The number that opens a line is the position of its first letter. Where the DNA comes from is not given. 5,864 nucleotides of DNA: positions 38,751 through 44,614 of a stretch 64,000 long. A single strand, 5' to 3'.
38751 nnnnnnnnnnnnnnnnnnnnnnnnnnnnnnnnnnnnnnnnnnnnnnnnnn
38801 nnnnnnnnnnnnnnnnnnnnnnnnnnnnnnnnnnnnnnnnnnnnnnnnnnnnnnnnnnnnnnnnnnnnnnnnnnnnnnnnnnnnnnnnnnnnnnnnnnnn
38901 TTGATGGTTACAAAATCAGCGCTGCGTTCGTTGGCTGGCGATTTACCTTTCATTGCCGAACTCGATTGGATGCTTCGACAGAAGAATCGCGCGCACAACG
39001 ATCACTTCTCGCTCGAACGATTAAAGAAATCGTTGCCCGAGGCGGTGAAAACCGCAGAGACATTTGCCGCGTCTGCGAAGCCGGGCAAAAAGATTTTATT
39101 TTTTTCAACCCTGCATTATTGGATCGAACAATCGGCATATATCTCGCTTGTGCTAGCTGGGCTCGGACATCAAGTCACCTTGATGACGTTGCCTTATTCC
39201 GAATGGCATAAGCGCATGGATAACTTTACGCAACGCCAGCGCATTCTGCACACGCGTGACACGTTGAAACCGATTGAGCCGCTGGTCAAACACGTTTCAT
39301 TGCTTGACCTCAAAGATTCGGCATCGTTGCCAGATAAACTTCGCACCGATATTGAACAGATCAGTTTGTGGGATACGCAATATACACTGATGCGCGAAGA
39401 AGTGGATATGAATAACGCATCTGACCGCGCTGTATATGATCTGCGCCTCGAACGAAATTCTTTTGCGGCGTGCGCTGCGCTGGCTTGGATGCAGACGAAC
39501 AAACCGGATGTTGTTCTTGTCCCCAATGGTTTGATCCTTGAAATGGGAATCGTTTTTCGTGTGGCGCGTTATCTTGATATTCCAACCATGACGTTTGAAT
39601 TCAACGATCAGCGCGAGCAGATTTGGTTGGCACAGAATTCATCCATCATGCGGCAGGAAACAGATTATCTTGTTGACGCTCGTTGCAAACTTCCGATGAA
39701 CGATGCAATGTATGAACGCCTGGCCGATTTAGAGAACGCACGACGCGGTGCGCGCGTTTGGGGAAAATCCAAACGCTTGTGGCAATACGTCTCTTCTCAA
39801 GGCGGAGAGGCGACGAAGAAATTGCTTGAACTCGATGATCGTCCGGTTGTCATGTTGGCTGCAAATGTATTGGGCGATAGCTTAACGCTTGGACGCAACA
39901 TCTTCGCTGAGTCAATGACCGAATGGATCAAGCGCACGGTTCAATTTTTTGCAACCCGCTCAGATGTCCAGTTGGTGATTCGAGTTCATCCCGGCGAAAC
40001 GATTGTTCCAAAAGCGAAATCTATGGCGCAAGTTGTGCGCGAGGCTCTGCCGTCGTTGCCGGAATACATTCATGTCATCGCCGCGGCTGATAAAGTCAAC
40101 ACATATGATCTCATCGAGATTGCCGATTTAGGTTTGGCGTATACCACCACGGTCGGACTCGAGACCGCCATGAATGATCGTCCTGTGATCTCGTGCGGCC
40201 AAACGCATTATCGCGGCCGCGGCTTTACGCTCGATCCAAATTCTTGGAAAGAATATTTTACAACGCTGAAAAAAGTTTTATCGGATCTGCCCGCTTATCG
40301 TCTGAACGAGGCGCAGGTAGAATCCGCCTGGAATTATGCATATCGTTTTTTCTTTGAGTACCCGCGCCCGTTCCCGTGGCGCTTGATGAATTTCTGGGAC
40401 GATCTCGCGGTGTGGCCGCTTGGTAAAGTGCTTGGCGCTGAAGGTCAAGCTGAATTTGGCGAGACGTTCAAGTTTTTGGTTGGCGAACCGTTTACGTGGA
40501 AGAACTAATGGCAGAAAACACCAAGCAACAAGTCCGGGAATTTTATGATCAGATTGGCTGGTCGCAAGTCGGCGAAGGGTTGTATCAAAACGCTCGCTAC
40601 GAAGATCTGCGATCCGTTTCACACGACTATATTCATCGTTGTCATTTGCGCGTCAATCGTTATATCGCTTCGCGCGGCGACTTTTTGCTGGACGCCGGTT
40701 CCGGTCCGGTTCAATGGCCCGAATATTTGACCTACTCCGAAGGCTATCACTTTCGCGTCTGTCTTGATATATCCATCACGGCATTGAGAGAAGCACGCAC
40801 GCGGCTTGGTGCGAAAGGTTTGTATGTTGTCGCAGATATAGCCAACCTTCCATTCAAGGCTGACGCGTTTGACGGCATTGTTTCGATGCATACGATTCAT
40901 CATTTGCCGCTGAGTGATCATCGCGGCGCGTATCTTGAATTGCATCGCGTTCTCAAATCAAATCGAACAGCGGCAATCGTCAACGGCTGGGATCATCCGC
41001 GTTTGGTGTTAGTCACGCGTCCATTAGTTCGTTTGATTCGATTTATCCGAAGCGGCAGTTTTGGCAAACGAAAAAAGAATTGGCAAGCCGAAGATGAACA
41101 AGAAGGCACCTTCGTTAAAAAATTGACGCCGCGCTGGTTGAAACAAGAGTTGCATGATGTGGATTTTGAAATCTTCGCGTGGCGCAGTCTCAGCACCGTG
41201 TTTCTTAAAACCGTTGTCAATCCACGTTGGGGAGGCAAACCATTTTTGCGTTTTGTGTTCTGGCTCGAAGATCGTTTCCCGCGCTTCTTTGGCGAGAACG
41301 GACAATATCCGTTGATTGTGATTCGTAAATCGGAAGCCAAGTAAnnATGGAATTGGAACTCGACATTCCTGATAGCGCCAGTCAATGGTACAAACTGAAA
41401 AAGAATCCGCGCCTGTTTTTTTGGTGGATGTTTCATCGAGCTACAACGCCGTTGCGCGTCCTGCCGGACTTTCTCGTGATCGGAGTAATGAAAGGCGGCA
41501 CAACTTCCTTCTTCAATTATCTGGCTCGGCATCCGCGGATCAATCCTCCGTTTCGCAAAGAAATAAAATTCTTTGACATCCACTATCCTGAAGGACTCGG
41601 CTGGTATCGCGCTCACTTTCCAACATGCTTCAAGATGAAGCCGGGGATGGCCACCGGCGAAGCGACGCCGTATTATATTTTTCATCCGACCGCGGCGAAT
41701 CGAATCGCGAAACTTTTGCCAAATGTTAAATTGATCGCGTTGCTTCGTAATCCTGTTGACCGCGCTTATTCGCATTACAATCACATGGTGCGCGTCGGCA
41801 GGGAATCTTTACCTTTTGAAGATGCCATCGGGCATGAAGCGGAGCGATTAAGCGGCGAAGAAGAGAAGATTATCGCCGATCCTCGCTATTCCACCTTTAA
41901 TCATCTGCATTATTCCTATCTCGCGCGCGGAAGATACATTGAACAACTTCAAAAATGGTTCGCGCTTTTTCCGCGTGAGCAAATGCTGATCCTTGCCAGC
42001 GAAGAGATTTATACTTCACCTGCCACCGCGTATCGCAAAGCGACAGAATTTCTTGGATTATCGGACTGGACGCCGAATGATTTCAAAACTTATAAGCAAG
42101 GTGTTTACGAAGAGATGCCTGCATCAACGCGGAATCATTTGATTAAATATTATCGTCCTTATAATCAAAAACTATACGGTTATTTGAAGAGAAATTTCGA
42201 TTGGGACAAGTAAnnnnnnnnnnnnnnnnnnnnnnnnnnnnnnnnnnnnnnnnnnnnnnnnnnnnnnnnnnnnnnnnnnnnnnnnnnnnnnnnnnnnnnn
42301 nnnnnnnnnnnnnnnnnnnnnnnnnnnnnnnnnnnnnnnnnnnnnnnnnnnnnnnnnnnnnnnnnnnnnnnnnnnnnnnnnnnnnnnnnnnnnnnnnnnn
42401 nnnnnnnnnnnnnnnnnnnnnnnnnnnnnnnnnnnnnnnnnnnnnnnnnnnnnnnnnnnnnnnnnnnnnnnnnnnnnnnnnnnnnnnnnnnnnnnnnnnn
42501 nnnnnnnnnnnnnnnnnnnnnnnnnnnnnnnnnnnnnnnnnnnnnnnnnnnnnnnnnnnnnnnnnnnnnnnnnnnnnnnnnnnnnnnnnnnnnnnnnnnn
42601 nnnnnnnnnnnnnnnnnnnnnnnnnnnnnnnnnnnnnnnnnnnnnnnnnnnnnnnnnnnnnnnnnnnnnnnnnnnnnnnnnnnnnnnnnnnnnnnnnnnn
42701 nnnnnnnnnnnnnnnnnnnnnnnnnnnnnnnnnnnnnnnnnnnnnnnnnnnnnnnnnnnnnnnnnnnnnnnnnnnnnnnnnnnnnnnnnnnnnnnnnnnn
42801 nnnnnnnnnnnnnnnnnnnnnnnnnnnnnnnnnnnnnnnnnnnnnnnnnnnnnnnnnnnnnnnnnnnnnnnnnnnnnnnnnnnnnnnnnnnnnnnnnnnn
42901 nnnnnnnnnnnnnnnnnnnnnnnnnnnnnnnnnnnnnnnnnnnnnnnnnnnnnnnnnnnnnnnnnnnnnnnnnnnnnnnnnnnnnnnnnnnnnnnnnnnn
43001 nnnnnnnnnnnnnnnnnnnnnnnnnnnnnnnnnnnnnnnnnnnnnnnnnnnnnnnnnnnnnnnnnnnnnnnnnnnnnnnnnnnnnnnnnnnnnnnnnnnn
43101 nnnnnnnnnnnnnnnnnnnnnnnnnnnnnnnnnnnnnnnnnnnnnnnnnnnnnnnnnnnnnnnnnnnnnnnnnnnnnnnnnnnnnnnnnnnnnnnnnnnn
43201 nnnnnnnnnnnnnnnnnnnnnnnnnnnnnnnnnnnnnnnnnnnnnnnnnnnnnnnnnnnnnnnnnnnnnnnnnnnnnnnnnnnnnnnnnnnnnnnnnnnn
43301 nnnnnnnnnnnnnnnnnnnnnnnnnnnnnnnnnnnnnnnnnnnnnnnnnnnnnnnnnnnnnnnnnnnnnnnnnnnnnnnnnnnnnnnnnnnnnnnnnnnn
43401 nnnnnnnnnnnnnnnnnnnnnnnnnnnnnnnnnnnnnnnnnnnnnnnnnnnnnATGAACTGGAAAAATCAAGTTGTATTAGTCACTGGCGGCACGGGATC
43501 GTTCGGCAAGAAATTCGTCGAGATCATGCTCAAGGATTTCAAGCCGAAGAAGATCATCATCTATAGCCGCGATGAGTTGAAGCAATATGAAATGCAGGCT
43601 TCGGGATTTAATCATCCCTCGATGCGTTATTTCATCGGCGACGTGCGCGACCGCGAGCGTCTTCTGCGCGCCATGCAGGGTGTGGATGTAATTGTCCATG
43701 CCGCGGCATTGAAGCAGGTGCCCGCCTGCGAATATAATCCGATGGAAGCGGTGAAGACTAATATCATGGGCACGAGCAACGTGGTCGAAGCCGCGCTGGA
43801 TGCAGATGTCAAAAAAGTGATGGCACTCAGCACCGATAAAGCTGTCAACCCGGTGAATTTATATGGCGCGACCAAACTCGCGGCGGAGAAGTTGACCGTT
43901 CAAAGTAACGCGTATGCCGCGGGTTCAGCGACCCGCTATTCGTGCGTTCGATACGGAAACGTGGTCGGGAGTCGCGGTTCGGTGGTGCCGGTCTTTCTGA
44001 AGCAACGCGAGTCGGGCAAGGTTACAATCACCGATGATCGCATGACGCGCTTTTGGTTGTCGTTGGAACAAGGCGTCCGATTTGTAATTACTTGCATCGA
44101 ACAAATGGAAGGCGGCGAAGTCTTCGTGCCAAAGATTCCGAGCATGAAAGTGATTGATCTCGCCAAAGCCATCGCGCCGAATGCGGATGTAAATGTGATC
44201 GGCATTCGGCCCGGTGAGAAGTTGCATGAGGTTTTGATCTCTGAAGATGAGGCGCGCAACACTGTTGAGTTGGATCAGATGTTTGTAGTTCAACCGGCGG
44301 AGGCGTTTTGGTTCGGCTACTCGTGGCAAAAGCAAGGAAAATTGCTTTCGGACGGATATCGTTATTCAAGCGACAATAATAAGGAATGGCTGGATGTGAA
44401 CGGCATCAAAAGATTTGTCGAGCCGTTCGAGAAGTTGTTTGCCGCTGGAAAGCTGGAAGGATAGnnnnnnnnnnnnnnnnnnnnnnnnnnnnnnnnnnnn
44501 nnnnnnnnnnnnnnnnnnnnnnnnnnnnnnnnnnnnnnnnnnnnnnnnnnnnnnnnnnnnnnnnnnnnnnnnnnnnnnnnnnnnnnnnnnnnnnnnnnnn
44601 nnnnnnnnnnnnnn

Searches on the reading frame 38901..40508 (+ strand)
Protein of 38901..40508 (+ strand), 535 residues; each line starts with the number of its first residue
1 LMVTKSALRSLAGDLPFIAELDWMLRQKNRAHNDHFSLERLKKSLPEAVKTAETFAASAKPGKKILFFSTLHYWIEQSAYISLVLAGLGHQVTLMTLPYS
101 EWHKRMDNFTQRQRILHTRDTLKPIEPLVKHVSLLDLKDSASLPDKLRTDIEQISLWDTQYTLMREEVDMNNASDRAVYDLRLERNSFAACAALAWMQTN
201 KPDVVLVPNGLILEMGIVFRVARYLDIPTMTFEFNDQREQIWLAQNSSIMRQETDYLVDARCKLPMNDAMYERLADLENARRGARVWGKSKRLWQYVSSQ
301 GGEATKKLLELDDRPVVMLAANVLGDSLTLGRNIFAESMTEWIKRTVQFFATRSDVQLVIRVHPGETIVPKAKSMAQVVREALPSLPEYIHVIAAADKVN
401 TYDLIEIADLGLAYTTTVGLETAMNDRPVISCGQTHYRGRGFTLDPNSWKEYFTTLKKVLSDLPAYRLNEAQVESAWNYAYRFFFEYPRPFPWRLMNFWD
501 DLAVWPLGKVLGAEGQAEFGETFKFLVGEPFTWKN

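Call 7: search_protein_families(library=ncbifam, proteins=[window:38901-40508:+])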
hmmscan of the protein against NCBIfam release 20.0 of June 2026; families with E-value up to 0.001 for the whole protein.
window:38901-40508:+ (535 aa): 1 family
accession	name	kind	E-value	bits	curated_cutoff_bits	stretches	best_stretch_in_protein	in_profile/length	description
NF046086.1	BFO_1060_trans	domain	8e-08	31.8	200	1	336-432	201-289/365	BFO_1060 family glycosyltransferase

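Call 51: search_protein_families(library=pfam, proteins=[window:38901-40508:+])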
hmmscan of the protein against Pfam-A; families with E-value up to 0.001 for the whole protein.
window:38901-40508:+ (535 aa): 1 family
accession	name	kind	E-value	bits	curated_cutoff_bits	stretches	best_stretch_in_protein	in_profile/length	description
PF05159.20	Capsule_synth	-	1.9e-08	34.6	20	1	290-448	121-277/310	Capsule polysaccharide biosynthesis protein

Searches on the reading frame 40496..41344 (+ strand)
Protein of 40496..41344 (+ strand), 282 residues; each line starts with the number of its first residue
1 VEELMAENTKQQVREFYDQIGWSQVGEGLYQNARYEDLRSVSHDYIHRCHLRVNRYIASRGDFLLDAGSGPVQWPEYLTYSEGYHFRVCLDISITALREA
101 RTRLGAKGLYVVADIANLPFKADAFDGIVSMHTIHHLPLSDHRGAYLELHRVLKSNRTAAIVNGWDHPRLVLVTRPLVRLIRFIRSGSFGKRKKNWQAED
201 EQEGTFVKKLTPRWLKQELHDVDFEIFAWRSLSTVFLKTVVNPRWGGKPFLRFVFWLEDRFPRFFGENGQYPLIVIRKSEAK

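Call 51: search_protein_families(library=pfam, proteins=[window:40496-41344:+])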
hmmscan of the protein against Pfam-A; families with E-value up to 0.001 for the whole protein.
window:40496-41344:+ (282 aa): 6 families
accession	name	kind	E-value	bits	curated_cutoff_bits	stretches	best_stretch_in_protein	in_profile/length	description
PF08241.18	Methyltransf_11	-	2.4e-15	57.4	21.2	1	65-156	1-90/95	Methyltransferase domain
PF13649.12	Methyltransf_25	-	8e-13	49.3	27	1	65-155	2-95/97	Methyltransferase domain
PF08242.18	Methyltransf_12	-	3.2e-05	25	30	1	88-156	24-95/98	Methyltransferase domain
PF13489.12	Methyltransf_23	-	4.4e-05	23.7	27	1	48-226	8-161/164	Methyltransferase domain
PF13847.12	Methyltransf_31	-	5.4e-05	23.4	27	1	65-165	8-113/145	Methyltransferase domain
PF01209.24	Ubie_methyltran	-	0.00041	20.2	20.1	1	54-156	41-146/233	ubiE/COQ5 methyltransferase family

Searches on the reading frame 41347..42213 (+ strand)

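Call 51: search_protein_families(library=pfam, proteins=[window:41347-42213:+])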
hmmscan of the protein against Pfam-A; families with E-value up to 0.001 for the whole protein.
window:41347-42213:+ (288 aa): 2 families
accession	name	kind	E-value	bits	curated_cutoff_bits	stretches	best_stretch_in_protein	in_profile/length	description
PF00685.33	Sulfotransfer_1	-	2.9e-16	60.1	22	1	40-239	2-182/255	Sulfotransferase domain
PF13469.12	Sulfotransfer_3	-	1e-12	49.2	27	1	112-242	110-215/216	Sulfotransferase family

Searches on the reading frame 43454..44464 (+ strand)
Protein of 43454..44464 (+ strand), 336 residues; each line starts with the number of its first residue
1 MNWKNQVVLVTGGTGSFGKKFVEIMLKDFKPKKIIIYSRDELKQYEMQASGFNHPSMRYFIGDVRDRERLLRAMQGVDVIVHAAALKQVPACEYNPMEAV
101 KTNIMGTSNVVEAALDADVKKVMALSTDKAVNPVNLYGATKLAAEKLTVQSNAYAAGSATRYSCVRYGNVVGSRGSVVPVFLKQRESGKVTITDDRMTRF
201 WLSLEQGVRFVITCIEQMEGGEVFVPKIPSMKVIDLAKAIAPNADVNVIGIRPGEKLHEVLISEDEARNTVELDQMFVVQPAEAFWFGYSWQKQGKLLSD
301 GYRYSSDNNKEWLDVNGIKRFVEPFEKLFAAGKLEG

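Call 51: search_protein_families(library=pfam, proteins=[window:43454-44464:+])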
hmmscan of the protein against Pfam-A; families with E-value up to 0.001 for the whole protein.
window:43454-44464:+ (336 aa): 10 families
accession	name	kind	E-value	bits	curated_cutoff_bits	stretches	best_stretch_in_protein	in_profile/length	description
PF02719.21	Polysacc_synt_2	-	8.1e-104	347.4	20.2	1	8-280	1-292/293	Polysaccharide biosynthesis protein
PF01370.27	Epimerase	-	2.9e-24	86.2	20.9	1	8-223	1-236/240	NAD dependent epimerase/dehydratase family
PF01073.25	3Beta_HSD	-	7.1e-19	68.3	22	1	9-151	1-140/280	3-beta hydroxysteroid dehydrogenase/isomerase family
PF16363.11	GDP_Man_Dehyd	-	1.7e-16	61.1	27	1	9-274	1-294/332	GDP-mannose 4,6 dehydratase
PF04321.23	RmlD_sub_bind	-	1.3e-12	47.8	27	1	8-197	3-180/287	RmlD substrate binding domain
PF13460.12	NAD_binding_10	-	6.5e-09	36.4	27.2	1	12-171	1-147/184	NAD(P)H-binding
PF07993.18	NAD_binding_4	-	8.9e-09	35.3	20.1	1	10-132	1-141/258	Male sterility protein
PF05368.20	NmrA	-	8.6e-08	32.6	27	1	5-180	2-163/298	NmrA-like family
PF00106.31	adh_short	-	3.2e-07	30.5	26.6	1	6-155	1-167/195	short chain dehydrogenase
PF08659.16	KR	-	0.00011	22.6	22.6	1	8-93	3-98/180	KR domain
